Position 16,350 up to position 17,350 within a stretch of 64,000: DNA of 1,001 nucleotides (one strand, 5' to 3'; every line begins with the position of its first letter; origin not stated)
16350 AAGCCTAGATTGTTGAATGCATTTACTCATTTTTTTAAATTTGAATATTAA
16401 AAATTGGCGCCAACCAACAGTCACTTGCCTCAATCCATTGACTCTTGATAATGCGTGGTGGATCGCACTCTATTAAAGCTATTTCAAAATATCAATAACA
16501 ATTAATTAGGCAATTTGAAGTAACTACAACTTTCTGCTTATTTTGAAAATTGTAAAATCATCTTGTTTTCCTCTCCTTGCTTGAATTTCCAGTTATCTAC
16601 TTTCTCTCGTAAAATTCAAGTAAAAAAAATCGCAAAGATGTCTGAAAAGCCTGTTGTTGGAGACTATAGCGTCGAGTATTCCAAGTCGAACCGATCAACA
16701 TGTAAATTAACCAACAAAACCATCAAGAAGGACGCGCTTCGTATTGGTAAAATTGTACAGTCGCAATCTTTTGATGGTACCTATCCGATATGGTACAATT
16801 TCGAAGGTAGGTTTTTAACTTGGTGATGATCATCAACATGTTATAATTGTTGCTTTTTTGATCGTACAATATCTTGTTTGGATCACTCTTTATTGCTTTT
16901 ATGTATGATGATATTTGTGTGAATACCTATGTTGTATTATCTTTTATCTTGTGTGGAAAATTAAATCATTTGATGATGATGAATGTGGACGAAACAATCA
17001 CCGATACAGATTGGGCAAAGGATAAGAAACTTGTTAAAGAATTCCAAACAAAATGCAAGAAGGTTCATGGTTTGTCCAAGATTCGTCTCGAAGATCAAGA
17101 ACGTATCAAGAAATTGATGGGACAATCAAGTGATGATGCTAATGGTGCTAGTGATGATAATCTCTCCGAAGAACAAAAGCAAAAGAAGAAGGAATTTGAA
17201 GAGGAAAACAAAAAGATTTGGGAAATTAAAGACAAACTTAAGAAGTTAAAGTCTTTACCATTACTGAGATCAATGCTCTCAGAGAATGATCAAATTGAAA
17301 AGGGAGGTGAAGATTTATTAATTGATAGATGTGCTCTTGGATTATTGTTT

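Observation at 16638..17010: Degenerate PARP zinc finger and an AG-free 190-nt stretch make the first PARP intron ambiguous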

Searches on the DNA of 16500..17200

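Call 41: search_rna_families(source=window, start=16500, end=17200, threshold=evalue, max_evalue=10)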
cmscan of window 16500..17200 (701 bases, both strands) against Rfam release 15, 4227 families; matches with E-value up to 10: 8.
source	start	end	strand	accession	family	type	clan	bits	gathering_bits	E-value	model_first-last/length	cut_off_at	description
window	16503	16581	+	RF02282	TtnuCD5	Gene; snRNA; snoRNA; CD-box;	-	19.9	70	4.8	1-77/77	no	Tetrahymena snoRNA TtnuCD5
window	17125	17200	+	RF00152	SNORD79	Gene; snRNA; snoRNA; CD-box;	CL00069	18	47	5.7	1-83/83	no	Small nucleolar RNA SNORD79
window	17042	17105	-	RF02402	Afu_263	Gene; snRNA; snoRNA; CD-box;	CL00070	17.9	60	9.3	1-96/96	no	A. fumigatus snoRNA Afu_263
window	16967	17055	+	RF00055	SNORD96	Gene; snRNA; snoRNA; CD-box;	CL00072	17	43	3.7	1-85/85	no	Small nucleolar RNA SNORD96 family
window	17029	17131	-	RF03277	mir-5886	Gene; miRNA;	-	16.1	85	6.3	1-89/89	no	mir-5886 microRNA precursor family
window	16897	16931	+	RF00533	snoMe18S-Gm1358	Gene; snRNA; snoRNA; CD-box;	-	15.4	50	8.1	1-79/79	no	Small nucleolar RNA Me18S-Gm1358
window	16574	16626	-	RF03284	mir-4637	Gene; miRNA;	-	15.3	89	7.6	1-84/84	no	mir-4637 microRNA precursor family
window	17028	17059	-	RF03823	mir-1814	Gene; miRNA;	-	13.6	90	9.8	1-70/70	no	mir-1814 microRNA precursor family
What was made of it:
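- No Rfam match is better than E=3.7, and all are far below gathering scores (call 41).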

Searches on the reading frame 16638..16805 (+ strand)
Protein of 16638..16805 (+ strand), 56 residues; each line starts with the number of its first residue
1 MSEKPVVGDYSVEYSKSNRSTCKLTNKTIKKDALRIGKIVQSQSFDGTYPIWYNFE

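Call 54: find_related_loci(query=window:16638-16805:+, collection=metagenome_contigs, flank=1500)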
Query seq(56 aa) (56 aa) in metagenome_contigs; peptide patterns used: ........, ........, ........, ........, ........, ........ (x = any residue, [..] = any of these).
328 stretches matched a pattern; 1 encode a relative of the query (tblastn E <= 1e-3); 1 distinct loci.
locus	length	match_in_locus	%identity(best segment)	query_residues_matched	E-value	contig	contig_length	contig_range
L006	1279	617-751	49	10-54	7e-12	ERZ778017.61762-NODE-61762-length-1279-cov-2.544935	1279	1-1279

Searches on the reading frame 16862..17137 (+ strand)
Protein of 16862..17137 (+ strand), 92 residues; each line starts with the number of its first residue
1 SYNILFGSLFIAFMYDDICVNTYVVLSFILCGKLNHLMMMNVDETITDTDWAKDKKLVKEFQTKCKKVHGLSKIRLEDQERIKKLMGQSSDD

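Call 62: search_protein_families(library=pfam, proteins=[window:16862-17137:+], max_evalue=10)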
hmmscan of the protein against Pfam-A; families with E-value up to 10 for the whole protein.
seq(92 aa): 1 family
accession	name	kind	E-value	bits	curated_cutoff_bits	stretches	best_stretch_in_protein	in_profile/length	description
PF06348.16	DUF1059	-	0.05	14.3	21.1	1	53-85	21-53/56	Protein of unknown function (DUF1059)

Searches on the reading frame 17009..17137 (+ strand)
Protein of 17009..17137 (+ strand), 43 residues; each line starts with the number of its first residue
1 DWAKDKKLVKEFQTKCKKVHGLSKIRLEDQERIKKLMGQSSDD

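Call 62: search_protein_families(library=pfam, proteins=[window:17009-17137:+], max_evalue=10)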
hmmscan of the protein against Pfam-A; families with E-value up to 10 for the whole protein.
seq(43 aa): 2 families
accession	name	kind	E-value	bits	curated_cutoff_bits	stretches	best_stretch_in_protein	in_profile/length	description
PF06348.16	DUF1059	-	0.01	16.5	21.1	1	5-36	22-53/56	Protein of unknown function (DUF1059)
PF00645.25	zf-PARP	-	0.035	15.3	39.3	1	9-37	60-87/87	Poly(ADP-ribose) polymerase and DNA-Ligase Zn-finger region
